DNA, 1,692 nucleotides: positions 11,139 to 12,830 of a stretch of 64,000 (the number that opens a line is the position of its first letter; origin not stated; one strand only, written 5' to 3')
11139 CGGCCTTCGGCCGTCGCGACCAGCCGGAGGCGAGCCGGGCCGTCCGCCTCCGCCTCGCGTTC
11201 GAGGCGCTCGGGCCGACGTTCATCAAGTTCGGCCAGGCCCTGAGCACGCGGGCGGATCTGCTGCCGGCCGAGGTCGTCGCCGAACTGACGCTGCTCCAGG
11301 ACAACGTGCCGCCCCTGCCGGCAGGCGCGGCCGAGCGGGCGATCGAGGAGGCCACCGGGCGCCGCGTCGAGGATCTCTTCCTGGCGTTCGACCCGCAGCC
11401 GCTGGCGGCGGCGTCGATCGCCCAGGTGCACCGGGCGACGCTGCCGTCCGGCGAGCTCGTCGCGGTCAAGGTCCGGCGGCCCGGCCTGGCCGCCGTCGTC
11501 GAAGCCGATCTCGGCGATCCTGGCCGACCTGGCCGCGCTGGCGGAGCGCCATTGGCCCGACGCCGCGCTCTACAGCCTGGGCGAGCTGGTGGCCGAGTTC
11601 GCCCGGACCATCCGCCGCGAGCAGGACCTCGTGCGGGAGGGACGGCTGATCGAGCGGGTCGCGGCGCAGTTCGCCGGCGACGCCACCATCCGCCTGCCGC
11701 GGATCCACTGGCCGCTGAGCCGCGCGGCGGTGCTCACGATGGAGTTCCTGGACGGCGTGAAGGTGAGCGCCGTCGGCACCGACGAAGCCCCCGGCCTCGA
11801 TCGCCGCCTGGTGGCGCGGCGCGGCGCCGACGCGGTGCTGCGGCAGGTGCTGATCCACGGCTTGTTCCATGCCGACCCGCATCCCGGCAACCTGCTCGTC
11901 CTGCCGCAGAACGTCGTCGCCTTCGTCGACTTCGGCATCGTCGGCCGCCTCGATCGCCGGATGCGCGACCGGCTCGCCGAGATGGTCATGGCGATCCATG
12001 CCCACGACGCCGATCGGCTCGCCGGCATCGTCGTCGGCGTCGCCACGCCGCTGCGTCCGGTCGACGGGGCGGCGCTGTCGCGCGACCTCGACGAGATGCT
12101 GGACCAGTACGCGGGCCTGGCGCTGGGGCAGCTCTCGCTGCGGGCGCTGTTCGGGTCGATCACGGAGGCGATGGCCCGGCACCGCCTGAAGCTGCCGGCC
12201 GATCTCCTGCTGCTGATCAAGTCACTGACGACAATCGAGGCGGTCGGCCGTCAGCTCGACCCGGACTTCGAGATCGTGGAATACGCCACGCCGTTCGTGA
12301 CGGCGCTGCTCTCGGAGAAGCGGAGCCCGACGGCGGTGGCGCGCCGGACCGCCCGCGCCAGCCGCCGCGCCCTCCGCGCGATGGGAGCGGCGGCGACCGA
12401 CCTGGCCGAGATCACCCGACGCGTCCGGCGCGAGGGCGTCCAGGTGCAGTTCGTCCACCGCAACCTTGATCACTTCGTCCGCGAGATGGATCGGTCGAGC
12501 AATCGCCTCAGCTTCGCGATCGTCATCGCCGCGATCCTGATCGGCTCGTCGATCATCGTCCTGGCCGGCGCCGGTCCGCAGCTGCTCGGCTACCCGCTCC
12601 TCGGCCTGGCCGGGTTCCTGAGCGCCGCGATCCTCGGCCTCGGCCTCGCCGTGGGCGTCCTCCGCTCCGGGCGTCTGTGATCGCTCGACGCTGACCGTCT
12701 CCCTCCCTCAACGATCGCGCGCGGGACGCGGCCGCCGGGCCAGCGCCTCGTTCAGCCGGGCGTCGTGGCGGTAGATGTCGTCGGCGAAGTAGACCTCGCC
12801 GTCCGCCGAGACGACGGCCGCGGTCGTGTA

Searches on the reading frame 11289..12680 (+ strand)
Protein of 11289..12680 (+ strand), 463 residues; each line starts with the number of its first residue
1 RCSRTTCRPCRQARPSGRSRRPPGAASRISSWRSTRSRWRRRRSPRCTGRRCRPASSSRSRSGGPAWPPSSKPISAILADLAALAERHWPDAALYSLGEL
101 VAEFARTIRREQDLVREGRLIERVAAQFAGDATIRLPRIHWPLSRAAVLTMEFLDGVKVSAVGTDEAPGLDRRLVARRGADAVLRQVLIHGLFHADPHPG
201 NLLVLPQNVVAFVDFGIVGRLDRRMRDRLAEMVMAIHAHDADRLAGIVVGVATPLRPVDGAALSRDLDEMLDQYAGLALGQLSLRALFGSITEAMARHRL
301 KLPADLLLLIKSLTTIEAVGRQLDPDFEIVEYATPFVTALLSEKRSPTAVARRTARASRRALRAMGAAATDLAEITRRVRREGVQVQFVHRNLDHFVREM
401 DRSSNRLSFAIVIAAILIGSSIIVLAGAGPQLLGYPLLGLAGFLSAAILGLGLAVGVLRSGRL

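Call 89: search_protein_families(library=pfam, proteins=[window:11289-12680:+], max_evalue=0.0001)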
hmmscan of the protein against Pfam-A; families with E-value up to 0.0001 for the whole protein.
window:11289-12680:+ (463 aa): 1 family
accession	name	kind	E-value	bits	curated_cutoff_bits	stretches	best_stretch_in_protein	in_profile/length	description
PF03109.22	ABC1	-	3.3e-39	134.9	22.9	1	78-245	77-241/244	ABC1 atypical kinase-like domain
